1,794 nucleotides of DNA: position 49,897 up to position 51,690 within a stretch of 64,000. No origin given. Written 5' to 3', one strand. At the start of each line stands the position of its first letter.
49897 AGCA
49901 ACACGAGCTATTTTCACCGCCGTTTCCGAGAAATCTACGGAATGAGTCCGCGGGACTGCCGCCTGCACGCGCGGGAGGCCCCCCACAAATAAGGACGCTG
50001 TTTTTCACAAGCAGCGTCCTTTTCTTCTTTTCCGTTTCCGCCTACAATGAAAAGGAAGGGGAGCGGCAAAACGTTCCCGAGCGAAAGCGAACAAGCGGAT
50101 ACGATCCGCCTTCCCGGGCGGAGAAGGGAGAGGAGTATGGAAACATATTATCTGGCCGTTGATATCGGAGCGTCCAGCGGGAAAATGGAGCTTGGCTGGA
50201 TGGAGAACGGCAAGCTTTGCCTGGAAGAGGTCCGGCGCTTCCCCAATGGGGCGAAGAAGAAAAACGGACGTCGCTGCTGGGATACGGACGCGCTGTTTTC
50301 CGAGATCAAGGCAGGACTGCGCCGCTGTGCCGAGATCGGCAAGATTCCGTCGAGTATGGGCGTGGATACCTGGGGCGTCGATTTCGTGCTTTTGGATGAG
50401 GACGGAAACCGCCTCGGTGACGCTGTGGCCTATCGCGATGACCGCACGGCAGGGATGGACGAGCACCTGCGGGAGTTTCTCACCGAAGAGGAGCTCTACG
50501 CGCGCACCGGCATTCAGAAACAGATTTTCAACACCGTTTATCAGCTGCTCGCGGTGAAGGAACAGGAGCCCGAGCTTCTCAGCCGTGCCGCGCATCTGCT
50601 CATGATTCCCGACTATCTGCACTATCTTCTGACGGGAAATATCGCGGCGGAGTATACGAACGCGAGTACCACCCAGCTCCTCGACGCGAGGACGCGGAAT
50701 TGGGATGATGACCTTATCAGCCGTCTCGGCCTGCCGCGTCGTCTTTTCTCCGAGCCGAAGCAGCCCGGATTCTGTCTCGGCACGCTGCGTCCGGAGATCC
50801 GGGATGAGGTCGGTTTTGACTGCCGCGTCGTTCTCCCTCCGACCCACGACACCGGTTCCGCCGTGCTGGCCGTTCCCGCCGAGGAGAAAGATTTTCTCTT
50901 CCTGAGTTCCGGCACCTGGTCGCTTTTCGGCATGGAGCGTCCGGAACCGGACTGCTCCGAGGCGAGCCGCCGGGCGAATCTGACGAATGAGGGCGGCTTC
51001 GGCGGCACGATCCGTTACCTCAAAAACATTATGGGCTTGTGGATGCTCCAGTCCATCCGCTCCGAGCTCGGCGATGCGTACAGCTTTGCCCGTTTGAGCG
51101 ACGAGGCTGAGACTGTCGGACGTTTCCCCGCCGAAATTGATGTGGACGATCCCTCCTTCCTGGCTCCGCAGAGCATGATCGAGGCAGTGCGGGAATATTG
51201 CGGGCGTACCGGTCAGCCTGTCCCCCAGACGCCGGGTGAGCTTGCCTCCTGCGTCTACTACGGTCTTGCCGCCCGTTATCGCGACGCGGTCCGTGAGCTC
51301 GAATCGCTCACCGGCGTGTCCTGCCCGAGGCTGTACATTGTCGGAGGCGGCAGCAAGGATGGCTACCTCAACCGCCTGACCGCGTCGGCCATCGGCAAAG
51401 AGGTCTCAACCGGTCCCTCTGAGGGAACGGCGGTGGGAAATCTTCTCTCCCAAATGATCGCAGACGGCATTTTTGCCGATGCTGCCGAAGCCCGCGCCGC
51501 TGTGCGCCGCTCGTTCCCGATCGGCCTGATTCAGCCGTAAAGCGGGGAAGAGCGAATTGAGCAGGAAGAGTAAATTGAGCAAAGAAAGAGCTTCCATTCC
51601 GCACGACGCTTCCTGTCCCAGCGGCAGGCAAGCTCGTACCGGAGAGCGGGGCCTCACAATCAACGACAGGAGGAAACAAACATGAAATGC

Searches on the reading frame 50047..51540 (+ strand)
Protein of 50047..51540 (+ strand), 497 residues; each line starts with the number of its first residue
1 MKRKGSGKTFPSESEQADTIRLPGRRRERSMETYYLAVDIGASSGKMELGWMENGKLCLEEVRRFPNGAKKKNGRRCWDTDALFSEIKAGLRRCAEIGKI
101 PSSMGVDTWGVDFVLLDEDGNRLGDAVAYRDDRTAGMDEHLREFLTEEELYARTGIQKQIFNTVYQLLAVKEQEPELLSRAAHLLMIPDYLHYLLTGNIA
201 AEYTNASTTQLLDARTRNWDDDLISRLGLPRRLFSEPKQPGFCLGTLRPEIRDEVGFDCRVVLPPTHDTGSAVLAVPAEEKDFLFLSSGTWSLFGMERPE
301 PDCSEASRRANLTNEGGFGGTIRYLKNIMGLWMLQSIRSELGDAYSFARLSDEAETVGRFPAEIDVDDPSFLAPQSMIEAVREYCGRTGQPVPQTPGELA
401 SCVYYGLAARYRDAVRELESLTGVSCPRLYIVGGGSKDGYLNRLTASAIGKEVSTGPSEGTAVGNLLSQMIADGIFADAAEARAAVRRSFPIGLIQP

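Call 52: find_encoding_contigs(protein=window:50047-51540:+, flank=10000, max_places=1)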
Protein window:50047-51540:+ (497 aa): 7 contigs read that carry it; 1 place shown.
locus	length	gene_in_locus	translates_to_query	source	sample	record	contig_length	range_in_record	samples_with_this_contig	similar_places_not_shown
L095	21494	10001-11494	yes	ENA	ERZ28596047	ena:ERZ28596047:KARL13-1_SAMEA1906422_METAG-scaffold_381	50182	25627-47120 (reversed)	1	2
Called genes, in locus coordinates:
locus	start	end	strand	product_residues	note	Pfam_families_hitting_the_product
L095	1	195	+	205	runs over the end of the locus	PF12464:Mac, PF25087:GMPPB_C (faint), PF00132:Hexapep, PF14602:Hexapep_2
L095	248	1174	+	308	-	PF00490:ALAD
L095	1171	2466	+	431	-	PF00202:Aminotran_3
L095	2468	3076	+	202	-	PF13241:NAD_binding_7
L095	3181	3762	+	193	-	PF00027:cNMP_binding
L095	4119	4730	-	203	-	PF13420:Acetyltransf_4, PF00583:Acetyltransf_1, PF13508:Acetyltransf_7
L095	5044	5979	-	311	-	PF03460:NIR_SIR_ferr, PF01077:NIR_SIR, PF12838:Fer4_7 (faint), PF13237:Fer4_10 (faint), PF00037:Fer4 (weak), PF12797:Fer4_2 (weak), PF12837:Fer4_6 (weak)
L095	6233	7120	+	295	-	PF00126:HTH_1, PF03466:LysR_substrate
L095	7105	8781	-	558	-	PF01266:DAO (faint), PF07992:Pyr_redox_2, PF13450:NAD_binding_8 (faint), PF13738:Pyr_redox_3, PF00070:Pyr_redox, PF02852:Pyr_redox_dim, PF00581:Rhodanese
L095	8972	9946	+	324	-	PF02311:AraC_binding, PF07883:Cupin_2, PF12833:HTH_18, PF00165:HTH_AraC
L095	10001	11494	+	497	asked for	PF00370:FGGY_N, PF02782:FGGY_C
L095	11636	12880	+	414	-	PF06134:RhaA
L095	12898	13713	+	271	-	PF00596:Aldolase_II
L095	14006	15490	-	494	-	PF14691:Fer4_20, PF00890:FAD_binding_2 (weak), PF01266:DAO, PF07992:Pyr_redox_2, PF12831:FAD_oxidored (weak), PF01593:Amino_oxidase, PF13450:NAD_binding_8, PF07992:Pyr_redox_2 (weak), +3 more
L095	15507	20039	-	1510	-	PF00310:GATase_2, PF04898:Glu_syn_central, PF01645:Glu_synthase, PF01493:GXGXG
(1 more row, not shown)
